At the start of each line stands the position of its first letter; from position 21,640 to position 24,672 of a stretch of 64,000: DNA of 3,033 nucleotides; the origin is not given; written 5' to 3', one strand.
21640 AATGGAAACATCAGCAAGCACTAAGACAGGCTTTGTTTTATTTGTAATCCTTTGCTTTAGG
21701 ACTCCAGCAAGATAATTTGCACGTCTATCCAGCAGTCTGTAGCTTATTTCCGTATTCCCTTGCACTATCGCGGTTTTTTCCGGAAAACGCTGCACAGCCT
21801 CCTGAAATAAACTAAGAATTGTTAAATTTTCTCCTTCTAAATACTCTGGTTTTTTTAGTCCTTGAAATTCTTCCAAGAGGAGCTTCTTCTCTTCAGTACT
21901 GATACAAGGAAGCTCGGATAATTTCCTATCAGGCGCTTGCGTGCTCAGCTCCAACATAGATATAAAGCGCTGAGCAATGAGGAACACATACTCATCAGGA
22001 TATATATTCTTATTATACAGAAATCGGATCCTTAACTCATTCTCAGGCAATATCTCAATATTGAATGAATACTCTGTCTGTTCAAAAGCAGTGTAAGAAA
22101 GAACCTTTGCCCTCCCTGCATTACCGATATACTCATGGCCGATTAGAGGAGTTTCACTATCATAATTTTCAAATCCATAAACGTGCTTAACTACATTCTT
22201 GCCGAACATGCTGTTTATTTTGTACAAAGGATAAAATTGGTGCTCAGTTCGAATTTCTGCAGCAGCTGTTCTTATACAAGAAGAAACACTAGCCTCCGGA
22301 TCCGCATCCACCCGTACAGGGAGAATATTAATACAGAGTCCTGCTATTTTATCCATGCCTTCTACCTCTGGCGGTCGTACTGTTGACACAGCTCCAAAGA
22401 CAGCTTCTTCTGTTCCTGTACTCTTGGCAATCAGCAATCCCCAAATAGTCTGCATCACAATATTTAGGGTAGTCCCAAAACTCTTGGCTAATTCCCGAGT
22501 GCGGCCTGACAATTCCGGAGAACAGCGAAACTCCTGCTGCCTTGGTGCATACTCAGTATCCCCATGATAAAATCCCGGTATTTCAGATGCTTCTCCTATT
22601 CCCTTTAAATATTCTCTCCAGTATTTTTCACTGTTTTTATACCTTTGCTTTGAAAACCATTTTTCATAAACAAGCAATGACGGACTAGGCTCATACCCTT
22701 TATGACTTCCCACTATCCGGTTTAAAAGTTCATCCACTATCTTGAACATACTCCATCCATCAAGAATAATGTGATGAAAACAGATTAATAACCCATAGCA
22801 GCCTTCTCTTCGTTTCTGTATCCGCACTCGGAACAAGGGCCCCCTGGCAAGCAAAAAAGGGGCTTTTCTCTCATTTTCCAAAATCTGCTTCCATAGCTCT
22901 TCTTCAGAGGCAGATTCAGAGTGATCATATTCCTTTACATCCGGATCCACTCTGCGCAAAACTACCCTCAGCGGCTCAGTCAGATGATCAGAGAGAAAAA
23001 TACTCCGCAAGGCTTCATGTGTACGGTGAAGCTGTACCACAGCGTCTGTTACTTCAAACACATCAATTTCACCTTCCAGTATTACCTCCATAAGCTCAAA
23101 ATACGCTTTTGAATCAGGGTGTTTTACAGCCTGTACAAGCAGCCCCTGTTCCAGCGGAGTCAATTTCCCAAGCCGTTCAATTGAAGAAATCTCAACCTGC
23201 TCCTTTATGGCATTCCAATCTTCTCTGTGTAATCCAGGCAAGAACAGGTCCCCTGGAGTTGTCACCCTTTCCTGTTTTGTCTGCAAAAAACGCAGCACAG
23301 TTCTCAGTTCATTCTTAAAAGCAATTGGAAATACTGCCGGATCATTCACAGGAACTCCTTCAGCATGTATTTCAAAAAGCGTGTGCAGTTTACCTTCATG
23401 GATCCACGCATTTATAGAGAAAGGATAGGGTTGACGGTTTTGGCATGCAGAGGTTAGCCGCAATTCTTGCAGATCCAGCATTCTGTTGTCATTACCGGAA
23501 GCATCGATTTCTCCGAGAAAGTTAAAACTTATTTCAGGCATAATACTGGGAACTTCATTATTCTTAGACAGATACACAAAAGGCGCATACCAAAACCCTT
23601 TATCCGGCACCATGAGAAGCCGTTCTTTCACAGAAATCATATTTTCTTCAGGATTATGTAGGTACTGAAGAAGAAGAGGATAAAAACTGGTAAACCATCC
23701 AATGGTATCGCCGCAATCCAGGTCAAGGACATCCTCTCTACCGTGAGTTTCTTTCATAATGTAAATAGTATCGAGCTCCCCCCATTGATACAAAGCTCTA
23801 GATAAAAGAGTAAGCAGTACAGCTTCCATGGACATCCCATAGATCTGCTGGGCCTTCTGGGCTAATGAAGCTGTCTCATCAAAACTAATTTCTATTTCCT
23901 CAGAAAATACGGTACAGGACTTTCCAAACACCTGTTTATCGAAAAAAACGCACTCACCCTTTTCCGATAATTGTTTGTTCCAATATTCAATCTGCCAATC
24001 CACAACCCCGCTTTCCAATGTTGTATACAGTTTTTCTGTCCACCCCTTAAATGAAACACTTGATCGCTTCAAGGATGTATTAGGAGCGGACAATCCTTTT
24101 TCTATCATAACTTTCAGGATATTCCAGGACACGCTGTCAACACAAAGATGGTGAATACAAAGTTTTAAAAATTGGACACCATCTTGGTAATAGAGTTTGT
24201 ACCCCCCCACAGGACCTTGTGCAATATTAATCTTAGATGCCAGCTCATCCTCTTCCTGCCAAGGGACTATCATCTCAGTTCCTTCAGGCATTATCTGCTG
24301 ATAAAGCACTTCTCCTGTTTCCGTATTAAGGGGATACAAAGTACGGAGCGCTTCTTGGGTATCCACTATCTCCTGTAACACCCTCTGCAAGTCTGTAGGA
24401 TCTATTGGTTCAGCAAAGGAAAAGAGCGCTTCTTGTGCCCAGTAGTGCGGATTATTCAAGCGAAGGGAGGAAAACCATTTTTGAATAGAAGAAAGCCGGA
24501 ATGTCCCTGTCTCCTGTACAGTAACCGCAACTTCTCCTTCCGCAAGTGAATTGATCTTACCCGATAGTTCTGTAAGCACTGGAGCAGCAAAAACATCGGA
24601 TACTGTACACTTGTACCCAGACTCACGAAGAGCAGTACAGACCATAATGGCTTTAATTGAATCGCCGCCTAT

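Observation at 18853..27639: Dimodular NRPS with epimerase and terminal reductase (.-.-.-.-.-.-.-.): predicted D-Xaa-Yaa peptide aldehyde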

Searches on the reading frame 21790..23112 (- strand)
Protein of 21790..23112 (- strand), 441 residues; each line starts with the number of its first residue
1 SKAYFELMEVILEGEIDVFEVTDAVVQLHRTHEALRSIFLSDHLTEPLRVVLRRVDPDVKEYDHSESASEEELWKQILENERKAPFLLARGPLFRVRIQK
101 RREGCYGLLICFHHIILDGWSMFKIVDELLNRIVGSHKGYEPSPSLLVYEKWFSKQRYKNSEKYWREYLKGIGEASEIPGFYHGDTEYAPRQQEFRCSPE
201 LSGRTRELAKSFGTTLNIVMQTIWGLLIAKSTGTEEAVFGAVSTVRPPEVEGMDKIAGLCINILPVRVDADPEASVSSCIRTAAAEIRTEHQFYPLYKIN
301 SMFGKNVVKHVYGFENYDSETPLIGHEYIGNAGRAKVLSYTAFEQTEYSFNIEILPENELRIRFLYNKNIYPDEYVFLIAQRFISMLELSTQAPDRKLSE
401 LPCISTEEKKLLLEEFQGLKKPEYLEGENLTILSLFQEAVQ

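Call 51: search_solved_structures(query=window:21790-23112:-, max_evalue=0.00001)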
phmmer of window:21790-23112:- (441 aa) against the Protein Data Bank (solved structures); distinct sequences matched with E-value up to 0.00001: 31.
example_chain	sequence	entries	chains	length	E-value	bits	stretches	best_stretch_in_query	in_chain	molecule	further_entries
9rde_A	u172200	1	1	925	1.5e-52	182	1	1-405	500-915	Bacitracin synthase 3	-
9bfd_B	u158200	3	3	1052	2.8e-47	164.7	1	7-413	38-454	Tyrocidine synthase 2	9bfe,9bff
2vsq_A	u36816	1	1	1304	1.5e-46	162.3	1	4-423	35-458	SURFACTIN SYNTHETASE SUBUNIT 3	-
8f7f_A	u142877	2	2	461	1.9e-44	155.4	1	4-400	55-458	Surfactin synthetase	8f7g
8f7h_A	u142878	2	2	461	2.9e-44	154.7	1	4-400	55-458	Surfactin synthetase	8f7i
8hlk_A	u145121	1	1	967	1.5e-38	135.9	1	9-420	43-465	Microcystin synthetase B (Fragment)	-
9up2_A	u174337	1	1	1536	6.6e-26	94.3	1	30-414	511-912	PvdL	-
9lcq_A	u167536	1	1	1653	8.1e-26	94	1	30-414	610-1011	PvdL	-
9lcp_A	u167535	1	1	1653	8.2e-26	94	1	30-414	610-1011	PvdL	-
9lco_A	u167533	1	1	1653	8.2e-26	94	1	30-414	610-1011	PvdL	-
6oyf_A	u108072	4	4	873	9.4e-21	77.3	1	10-295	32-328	Txo1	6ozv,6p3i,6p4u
6p1j_A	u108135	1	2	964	2.4e-19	72.7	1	4-287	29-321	Txo2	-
8jbr_A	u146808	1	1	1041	5.9e-19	71.4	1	22-419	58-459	McyA protein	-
6mfy_A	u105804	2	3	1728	6.4e-17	64.7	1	15-412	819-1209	Linear gramicidin synthase subunit A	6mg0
6mfz_A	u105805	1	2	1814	7.4e-17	64.4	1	15-412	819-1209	Linear gramicidin synthase subunit A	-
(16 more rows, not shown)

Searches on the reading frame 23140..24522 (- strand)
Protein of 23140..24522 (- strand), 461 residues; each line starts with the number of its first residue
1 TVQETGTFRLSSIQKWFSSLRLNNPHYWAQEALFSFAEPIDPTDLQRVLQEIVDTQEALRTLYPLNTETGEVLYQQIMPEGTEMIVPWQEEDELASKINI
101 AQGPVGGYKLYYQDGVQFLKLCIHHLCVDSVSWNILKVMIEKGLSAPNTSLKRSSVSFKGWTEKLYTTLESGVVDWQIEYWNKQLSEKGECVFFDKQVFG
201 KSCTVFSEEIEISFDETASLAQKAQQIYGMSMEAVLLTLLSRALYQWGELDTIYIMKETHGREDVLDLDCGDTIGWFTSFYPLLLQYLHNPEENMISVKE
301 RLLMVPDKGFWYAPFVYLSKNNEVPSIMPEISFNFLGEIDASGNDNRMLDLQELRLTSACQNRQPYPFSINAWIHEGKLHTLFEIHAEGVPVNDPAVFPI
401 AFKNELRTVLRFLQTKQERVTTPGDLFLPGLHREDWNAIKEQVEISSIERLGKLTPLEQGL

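Call 50: search_solved_structures(query=window:23140-24522:-, max_evalue=0.00001, show_alignments=1)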
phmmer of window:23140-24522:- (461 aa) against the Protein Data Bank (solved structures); distinct sequences matched with E-value up to 0.00001: 10.
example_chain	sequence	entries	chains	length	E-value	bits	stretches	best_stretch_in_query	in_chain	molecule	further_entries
5isw_A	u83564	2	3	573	6.5e-42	146.7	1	6-439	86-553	Gramicidin S synthase 1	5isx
9lcp_A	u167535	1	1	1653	4.4e-37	130.8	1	6-461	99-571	PvdL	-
9lco_A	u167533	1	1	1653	4.4e-37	130.8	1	6-461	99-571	PvdL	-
9lcq_A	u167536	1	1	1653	4.4e-37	130.8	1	6-461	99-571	PvdL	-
2xhg_A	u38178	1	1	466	5e-37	130.6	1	6-342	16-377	TYROCIDINE SYNTHETASE A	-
9bfd_A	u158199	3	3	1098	7.4e-37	130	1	6-439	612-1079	Tyrocidine synthase 1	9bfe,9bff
9up2_A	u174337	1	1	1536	9.2e-37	129.7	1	10-461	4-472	PvdL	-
9bfg_A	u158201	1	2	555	6.1e-36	127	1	6-342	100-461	Tyrocidine synthase 1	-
6ta8_A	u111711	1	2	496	5.3e-34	120.6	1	6-437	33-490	Tyrocidine synthase 2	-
9rde_A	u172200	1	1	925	7.6e-34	120.1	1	6-460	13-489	Bacitracin synthase 3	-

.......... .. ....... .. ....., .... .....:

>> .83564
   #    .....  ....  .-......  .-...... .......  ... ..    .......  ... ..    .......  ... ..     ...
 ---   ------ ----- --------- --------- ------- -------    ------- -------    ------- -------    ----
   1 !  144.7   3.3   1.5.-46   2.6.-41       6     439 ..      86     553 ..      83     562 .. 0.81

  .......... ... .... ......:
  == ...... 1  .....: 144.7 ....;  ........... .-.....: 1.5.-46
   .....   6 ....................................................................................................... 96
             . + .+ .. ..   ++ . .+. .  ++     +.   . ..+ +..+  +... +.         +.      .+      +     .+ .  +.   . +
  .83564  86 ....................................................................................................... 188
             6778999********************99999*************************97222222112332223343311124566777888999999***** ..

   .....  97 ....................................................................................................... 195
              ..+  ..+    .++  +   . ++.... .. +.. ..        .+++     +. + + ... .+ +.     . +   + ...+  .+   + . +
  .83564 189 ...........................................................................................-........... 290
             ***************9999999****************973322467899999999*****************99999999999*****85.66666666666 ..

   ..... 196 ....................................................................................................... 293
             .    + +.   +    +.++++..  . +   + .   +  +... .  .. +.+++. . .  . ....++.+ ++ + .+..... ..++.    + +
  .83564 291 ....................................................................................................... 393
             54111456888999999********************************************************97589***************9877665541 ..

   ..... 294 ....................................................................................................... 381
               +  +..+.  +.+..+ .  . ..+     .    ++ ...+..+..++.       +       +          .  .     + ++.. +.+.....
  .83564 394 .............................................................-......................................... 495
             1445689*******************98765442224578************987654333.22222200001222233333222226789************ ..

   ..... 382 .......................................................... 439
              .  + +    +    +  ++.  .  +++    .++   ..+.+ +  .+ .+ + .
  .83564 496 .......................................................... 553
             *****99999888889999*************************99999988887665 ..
